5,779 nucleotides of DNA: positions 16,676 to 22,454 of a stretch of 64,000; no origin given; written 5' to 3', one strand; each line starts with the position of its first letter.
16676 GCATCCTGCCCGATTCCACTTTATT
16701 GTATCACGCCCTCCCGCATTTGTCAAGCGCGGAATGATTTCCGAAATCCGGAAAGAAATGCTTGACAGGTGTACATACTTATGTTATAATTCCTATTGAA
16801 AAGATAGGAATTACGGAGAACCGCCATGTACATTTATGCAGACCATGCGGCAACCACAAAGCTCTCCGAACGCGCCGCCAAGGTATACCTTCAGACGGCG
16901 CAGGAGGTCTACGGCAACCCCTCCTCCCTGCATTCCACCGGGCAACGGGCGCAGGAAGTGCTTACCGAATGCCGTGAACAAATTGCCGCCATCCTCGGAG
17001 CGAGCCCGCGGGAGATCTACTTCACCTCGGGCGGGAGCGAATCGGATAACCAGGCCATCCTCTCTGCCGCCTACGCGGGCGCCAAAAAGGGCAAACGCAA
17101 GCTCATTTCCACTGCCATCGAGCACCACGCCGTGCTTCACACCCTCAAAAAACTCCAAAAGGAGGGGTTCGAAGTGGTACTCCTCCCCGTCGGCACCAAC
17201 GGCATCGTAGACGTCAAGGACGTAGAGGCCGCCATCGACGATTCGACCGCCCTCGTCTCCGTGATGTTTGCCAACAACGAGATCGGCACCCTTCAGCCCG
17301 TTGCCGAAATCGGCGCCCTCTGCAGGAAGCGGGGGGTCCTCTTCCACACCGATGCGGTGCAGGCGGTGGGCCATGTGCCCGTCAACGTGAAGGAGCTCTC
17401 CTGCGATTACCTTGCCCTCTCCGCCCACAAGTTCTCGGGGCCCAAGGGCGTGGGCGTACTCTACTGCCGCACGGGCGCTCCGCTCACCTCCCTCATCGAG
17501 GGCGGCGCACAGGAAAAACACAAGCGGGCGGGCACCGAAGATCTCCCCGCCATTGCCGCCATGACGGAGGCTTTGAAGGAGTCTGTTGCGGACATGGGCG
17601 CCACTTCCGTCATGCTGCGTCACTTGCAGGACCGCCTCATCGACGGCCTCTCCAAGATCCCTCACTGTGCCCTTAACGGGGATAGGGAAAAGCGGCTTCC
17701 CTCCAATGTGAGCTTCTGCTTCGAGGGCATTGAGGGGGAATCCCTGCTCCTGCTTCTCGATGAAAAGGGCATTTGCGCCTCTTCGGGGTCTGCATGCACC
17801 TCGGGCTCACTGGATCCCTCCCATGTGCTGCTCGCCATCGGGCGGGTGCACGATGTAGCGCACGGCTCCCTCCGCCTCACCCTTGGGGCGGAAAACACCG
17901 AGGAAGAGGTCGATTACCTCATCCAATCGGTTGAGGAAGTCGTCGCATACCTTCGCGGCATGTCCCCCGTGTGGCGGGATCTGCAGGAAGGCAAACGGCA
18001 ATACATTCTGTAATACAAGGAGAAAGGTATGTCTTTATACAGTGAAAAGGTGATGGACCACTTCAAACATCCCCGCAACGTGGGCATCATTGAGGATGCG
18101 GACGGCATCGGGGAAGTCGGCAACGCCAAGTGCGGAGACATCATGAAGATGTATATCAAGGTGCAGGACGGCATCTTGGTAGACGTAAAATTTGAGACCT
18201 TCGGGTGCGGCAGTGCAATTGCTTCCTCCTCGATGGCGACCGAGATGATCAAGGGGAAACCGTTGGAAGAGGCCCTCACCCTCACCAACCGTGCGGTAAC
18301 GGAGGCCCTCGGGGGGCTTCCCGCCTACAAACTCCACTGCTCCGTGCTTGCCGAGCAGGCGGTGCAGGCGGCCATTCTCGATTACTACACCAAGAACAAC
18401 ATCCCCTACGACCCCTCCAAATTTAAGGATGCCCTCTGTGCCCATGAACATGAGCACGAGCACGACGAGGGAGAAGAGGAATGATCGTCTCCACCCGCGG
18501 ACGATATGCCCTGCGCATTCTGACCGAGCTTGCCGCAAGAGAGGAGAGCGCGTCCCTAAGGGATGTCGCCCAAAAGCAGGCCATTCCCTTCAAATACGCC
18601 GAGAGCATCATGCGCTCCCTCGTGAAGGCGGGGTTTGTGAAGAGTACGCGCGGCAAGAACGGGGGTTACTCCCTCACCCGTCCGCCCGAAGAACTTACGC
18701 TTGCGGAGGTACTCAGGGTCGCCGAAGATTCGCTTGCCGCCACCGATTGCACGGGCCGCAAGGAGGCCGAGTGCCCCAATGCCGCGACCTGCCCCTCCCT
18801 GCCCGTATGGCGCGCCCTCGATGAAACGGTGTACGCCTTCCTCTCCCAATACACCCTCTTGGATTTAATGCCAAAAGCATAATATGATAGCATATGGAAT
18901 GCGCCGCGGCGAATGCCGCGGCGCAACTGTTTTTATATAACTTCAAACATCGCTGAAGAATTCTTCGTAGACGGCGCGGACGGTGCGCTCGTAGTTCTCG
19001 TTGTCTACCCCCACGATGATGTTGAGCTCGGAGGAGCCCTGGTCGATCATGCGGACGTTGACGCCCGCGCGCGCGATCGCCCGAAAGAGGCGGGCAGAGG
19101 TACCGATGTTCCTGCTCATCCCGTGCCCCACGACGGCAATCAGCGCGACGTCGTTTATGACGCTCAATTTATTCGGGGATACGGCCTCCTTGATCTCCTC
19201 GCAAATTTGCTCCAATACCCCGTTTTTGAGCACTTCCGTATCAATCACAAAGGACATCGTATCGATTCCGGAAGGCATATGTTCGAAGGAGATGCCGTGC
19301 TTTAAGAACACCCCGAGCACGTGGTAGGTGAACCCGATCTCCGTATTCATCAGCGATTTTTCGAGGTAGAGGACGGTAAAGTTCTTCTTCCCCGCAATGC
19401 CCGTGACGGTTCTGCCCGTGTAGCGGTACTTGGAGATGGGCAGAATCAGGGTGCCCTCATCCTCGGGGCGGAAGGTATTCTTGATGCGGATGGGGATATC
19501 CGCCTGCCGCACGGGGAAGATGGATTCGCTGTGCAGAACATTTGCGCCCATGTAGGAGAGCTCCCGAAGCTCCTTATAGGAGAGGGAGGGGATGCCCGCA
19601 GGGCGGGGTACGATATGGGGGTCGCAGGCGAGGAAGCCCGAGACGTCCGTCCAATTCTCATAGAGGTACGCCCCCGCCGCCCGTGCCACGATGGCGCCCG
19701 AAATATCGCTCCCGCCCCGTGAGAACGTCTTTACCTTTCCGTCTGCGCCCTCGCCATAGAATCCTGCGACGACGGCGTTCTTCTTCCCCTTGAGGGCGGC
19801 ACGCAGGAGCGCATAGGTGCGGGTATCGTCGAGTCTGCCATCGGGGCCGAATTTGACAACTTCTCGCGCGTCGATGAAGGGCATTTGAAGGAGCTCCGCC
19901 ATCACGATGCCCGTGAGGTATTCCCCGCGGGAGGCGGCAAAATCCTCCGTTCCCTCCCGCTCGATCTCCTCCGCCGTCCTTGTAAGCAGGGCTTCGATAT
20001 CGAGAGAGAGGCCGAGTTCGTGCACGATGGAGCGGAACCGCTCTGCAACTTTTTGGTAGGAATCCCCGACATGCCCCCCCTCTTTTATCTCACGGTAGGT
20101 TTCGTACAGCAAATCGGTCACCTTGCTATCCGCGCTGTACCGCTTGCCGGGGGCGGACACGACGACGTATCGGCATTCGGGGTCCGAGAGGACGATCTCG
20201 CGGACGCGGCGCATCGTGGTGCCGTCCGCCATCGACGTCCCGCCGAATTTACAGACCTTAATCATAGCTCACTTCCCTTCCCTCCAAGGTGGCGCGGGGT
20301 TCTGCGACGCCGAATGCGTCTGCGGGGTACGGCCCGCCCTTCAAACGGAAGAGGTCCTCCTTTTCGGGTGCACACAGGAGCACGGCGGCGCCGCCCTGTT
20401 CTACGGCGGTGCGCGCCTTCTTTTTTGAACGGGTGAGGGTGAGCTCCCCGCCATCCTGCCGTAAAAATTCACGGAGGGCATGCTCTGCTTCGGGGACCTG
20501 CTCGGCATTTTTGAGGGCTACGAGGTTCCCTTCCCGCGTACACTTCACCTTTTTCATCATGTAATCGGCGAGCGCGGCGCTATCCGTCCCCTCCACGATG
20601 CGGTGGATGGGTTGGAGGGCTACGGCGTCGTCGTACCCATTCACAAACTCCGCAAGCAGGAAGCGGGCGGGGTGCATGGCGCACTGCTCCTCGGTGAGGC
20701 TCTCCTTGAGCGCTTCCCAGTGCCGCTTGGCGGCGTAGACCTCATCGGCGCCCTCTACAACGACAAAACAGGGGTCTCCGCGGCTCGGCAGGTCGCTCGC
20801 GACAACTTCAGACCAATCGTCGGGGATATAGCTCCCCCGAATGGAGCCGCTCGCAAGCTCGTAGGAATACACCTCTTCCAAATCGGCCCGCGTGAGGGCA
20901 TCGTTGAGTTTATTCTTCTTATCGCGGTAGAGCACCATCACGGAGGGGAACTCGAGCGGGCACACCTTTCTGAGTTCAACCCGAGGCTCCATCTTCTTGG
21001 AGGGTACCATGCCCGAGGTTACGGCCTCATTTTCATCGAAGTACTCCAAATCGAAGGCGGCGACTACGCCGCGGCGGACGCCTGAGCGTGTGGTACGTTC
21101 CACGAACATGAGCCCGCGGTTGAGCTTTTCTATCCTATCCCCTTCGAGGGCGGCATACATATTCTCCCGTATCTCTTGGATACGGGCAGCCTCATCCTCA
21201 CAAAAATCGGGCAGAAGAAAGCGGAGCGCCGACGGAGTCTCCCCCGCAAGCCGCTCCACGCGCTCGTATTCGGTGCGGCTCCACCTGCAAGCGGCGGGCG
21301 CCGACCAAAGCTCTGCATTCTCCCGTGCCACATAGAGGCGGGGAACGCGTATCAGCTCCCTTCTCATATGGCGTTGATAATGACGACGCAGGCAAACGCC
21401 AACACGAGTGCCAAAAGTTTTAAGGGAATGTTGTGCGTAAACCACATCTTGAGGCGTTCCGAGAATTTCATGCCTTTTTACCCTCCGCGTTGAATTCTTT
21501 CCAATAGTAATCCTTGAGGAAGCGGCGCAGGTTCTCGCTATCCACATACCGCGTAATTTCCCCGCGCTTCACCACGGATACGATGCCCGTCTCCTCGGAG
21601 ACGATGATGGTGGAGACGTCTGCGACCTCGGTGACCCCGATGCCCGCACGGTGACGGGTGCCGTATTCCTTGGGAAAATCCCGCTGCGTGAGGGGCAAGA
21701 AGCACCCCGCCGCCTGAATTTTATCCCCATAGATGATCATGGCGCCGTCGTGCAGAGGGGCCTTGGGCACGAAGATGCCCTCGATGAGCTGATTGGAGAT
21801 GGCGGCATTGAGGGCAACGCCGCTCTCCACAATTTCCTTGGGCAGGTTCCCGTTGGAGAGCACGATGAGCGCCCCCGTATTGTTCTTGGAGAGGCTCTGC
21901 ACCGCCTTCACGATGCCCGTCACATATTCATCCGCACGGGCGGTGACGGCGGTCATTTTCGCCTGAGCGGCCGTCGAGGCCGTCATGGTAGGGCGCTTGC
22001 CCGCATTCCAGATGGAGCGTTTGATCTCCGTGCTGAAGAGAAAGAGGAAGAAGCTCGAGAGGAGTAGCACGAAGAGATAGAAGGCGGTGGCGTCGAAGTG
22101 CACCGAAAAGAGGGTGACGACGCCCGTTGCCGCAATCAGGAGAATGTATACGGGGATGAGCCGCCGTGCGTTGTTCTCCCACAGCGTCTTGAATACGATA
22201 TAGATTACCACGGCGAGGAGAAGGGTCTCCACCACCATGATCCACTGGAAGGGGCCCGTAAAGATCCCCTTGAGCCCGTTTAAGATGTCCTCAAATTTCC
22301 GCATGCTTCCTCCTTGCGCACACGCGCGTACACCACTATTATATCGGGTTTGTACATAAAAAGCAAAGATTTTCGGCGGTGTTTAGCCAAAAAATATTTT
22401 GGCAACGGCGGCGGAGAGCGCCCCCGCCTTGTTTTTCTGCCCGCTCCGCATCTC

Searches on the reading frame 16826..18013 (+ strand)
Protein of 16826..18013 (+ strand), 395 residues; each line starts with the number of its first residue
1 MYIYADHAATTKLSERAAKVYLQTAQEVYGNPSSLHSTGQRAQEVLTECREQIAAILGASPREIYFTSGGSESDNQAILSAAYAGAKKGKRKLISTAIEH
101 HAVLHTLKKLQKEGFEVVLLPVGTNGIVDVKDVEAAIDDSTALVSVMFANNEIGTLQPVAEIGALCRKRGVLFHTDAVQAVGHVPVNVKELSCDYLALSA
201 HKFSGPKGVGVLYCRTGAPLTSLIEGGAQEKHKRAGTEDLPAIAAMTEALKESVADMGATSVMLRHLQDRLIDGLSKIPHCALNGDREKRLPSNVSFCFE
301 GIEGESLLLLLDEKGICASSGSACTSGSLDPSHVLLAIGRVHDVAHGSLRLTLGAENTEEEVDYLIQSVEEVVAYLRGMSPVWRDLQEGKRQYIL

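Call 88: search_protein_families(library=pfam, proteins=[window:16826-18013:+])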
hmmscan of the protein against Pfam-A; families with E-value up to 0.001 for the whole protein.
window:16826-18013:+ (395 aa): 3 families
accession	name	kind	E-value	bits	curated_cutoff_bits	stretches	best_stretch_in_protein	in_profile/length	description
PF00266.25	Aminotran_5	-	1.5e-83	281.2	21.5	1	3-365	1-371/371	Aminotransferase class-V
PF01212.27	Beta_elim_lyase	-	1.7e-05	24.7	27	1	51-191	39-186/288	Beta-eliminating lyase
PF01041.23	DegT_DnrJ_EryC1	-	0.00028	20.7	19.8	1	84-182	59-151/360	DegT/DnrJ/EryC1/StrS aminotransferase family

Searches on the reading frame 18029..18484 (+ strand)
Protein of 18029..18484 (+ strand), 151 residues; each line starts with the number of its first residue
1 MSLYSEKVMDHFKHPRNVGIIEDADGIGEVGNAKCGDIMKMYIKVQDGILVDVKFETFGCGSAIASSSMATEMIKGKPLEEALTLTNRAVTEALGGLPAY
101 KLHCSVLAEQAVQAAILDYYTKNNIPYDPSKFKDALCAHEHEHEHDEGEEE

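Call 88: search_protein_families(library=pfam, proteins=[window:18029-18484:+])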
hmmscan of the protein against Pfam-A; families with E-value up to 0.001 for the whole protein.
window:18029-18484:+ (151 aa): 1 family
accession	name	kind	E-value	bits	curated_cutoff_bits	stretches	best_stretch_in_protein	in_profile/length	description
PF01592.21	NifU_N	-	8.8e-50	168.6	22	1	4-124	2-125/127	NifU-like N terminal domain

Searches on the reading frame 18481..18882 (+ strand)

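Call 89: search_protein_families(library=pfam, proteins=[window:18481-18882:+])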
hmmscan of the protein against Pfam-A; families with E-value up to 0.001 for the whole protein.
window:18481-18882:+ (133 aa): 2 families
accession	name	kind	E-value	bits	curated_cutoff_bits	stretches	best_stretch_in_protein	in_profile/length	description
PF02082.26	Rrf2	-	2.1e-36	125.4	30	1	4-130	2-130/132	Iron-dependent Transcriptional regulator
PF08100.18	Dimerisation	-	0.0007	19.8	25.6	0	11-67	28-85/93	O-methyltransferase dimerisation domain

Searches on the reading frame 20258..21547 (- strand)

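Call 89: search_protein_families(library=pfam, proteins=[window:20258-21547:-])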
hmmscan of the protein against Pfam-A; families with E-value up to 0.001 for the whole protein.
window:20258-21547:- (429 aa): 1 family
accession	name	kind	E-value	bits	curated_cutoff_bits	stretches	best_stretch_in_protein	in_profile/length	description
PF06245.16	DUF1015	-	2.4e-25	89.6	25.8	1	93-356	27-291/325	Protein of unknown function (DUF1015)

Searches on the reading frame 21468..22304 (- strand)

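Call 89: search_protein_families(library=pfam, proteins=[window:21468-22304:-])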
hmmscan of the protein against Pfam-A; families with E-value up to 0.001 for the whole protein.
window:21468-22304:- (278 aa): 1 family
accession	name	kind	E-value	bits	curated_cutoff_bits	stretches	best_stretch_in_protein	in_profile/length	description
PF02457.21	DAC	-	8.3e-39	132.3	27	1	133-249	2-118/119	DisA bacterial checkpoint controller nucleotide-binding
